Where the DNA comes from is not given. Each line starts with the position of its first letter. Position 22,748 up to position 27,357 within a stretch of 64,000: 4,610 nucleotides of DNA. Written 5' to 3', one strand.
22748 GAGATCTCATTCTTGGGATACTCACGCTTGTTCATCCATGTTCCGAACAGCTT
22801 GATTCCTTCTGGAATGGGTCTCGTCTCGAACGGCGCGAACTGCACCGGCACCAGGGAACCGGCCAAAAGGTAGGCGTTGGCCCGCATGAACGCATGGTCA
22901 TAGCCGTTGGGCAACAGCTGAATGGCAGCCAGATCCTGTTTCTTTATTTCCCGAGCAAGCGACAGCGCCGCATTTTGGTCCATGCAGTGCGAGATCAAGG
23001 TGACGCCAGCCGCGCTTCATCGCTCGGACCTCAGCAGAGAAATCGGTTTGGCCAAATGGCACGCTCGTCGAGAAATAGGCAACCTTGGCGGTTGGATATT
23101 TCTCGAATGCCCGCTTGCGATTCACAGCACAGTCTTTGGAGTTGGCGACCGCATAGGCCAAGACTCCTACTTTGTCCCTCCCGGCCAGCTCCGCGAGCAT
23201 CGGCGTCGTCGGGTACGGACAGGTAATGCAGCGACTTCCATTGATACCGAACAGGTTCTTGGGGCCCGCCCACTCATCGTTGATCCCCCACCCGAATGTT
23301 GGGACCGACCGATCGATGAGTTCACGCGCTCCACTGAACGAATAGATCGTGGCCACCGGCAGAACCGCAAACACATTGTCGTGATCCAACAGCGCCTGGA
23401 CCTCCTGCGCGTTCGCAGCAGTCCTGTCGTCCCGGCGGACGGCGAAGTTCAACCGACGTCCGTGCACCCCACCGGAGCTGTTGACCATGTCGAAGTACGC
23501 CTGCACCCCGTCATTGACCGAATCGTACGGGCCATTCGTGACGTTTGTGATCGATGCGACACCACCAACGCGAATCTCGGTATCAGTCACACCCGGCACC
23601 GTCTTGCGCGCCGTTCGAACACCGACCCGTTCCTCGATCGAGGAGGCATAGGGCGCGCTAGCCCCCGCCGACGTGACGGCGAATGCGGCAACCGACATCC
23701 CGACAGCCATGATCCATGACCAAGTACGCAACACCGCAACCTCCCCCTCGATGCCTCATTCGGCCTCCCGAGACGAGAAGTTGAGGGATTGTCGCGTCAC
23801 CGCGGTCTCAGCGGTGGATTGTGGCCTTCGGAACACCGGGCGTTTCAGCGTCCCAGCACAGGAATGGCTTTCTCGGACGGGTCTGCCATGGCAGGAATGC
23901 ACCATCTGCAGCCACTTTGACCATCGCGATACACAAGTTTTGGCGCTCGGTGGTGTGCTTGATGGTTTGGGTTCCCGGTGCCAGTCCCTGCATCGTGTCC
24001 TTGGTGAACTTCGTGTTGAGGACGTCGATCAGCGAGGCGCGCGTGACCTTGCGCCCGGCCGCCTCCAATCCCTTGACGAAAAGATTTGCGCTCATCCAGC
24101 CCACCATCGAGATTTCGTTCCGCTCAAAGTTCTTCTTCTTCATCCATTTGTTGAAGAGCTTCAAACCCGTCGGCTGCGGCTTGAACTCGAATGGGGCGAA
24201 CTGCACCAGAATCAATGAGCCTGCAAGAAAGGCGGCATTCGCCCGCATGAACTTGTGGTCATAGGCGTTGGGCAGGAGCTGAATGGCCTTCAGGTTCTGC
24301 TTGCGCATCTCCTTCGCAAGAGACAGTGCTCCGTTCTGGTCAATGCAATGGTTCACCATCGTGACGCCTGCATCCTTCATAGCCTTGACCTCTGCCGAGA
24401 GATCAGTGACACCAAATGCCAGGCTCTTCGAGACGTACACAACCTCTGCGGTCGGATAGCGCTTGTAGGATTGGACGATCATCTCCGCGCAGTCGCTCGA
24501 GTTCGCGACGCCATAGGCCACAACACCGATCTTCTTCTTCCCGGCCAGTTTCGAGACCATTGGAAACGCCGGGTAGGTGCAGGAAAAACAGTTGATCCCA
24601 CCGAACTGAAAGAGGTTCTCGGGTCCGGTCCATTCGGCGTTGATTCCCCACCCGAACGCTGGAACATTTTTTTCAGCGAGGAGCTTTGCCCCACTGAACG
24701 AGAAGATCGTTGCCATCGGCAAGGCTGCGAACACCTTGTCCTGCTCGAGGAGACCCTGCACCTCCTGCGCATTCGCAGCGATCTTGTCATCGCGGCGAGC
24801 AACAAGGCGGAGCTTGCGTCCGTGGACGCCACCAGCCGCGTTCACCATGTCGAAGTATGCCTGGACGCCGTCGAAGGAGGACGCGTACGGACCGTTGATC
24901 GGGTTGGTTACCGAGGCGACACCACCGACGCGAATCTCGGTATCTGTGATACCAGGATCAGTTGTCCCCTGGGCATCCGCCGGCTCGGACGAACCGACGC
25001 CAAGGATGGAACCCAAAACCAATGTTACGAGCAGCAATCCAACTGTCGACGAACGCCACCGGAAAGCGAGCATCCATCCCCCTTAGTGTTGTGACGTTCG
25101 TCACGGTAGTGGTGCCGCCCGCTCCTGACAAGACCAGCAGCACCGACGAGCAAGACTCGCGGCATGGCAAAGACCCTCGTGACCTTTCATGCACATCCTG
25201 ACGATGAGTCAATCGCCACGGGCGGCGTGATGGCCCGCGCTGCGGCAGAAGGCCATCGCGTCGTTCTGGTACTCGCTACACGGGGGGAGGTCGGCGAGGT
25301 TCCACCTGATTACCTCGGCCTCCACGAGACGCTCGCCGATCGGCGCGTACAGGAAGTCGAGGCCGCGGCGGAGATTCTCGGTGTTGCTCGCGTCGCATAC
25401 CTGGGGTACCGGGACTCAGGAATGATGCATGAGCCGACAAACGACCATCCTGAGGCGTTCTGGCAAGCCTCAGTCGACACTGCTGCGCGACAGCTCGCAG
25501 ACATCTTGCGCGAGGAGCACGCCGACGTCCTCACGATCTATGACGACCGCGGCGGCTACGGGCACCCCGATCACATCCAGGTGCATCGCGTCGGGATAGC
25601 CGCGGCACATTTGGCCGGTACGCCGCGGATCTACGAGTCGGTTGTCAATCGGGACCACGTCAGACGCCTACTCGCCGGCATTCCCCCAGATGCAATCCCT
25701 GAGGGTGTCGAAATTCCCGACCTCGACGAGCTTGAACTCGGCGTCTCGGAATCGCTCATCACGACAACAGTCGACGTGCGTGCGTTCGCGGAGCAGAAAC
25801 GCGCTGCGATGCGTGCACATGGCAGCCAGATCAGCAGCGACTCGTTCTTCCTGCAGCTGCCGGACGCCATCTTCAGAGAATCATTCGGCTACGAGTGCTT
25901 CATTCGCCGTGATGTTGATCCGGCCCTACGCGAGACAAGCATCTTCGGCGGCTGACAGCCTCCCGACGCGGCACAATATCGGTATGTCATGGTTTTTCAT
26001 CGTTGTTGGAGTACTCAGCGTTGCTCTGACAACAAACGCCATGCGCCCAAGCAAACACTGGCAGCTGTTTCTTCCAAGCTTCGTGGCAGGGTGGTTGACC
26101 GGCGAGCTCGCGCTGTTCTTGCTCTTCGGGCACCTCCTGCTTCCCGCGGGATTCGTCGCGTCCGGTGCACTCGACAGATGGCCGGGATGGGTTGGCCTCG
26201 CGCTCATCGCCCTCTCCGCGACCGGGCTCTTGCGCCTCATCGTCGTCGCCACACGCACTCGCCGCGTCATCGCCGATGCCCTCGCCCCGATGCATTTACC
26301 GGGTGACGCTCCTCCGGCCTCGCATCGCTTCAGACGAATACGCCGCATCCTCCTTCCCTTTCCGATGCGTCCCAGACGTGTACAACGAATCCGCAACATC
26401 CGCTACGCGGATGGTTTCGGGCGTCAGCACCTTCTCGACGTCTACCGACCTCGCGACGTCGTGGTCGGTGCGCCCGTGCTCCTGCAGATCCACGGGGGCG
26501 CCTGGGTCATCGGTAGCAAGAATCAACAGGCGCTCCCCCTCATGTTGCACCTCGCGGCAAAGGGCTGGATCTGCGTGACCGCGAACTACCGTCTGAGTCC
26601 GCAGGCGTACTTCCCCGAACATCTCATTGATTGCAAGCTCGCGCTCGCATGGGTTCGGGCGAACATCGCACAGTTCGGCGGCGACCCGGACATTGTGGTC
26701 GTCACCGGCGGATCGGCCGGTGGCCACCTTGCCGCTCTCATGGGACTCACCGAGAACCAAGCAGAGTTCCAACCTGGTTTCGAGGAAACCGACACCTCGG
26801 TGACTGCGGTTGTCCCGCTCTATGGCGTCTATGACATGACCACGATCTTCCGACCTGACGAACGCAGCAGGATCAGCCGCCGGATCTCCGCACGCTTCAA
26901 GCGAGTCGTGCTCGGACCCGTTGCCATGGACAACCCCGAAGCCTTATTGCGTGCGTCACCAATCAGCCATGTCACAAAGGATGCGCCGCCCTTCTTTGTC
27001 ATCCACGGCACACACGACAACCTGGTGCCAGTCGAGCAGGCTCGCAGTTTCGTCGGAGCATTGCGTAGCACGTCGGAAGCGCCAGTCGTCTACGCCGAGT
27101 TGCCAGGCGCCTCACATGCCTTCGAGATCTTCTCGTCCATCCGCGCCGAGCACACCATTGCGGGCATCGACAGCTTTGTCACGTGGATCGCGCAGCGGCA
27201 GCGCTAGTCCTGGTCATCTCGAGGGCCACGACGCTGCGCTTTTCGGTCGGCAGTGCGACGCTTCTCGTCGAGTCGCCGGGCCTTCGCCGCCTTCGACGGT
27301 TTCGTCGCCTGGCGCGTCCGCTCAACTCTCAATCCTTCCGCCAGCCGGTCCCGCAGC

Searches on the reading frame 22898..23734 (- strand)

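Call 24: search_protein_families(library=pfam, proteins=[window:22898-23734:-])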
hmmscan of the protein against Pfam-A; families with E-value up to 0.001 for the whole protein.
window:22898-23734:- (278 aa): 1 family
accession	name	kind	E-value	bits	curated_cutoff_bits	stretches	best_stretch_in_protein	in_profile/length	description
PF13458.12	Peripla_BP_6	-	2.4e-15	57.5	31.7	1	53-240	1-187/343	Periplasmic binding protein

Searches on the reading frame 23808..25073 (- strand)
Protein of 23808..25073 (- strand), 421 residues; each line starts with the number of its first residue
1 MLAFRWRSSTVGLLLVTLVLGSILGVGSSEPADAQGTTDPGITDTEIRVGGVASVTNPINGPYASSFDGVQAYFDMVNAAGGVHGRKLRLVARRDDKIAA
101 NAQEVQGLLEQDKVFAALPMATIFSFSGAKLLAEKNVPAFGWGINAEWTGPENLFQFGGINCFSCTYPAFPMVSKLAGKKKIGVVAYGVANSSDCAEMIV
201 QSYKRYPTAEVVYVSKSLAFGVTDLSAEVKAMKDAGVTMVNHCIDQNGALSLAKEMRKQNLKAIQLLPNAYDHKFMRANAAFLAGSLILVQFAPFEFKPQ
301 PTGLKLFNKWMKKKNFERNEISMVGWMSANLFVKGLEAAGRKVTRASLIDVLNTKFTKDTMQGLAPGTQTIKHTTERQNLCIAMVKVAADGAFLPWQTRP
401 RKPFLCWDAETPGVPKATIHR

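Call 24: search_protein_families(library=pfam, proteins=[window:23808-25073:-])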
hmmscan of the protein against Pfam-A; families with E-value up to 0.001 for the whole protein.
window:23808-25073:- (421 aa): 2 families
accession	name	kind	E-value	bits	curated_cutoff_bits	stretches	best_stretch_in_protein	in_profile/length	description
PF13458.12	Peripla_BP_6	-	8e-39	134.7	31.7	1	46-391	1-342/343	Periplasmic binding protein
PF13433.12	Peripla_BP_5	-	0.00028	20.5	27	0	47-115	1-70/363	Periplasmic binding protein domain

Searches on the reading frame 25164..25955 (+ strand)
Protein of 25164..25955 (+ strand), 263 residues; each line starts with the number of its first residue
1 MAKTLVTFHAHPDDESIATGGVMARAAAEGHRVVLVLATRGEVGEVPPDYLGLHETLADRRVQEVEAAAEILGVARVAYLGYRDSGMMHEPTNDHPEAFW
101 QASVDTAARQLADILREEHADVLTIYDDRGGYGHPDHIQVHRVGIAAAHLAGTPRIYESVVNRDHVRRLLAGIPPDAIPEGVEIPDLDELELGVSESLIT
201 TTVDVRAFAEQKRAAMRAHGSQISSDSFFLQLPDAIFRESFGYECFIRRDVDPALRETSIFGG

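Call 24: search_protein_families(library=pfam, proteins=[window:25164-25955:+])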
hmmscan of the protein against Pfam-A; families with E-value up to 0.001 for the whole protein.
window:25164-25955:+ (263 aa): 1 family
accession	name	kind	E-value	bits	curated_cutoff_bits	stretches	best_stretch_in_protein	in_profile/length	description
PF02585.22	PIG-L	-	6.5e-28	98.3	28.2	1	7-147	2-128/129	GlcNAc-PI de-N-acetylase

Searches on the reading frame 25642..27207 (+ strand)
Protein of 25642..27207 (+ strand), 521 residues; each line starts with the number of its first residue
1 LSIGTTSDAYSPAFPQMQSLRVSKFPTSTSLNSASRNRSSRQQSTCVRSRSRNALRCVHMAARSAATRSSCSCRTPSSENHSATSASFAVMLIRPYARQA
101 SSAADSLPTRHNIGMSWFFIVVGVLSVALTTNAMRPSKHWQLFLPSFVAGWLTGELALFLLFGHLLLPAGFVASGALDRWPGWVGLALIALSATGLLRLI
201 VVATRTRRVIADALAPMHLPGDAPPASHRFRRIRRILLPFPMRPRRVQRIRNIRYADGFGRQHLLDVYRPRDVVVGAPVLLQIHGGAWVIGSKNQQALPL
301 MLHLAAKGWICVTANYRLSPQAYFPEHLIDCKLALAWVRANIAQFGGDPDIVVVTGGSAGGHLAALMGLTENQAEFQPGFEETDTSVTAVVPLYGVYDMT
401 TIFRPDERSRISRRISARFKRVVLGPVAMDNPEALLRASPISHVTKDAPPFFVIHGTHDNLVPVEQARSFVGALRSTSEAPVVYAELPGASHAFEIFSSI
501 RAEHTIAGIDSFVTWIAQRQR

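Call 24: search_protein_families(library=pfam, proteins=[window:25642-27207:+])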
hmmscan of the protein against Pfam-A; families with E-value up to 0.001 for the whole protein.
window:25642-27207:+ (521 aa): 5 families
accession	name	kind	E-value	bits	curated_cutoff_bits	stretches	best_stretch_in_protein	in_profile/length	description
PF20434.5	BD-FAE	-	4.9e-51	173.7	26.8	1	265-473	1-214/215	BD-FAE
PF07859.19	Abhydrolase_3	-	3.7e-27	95.9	25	1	280-494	1-208/210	alpha/beta hydrolase fold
PF00135.34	COesterase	-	9.6e-20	71.4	27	1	265-372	88-205/515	Carboxylesterase family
PF00326.27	Peptidase_S9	-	1.4e-13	51.3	22.6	1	335-495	49-190/213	Prolyl oligopeptidase family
PF12146.15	Hydrolase_4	-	0.00083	19.2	27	0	448-486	191-229/239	Serine aminopeptidase, S33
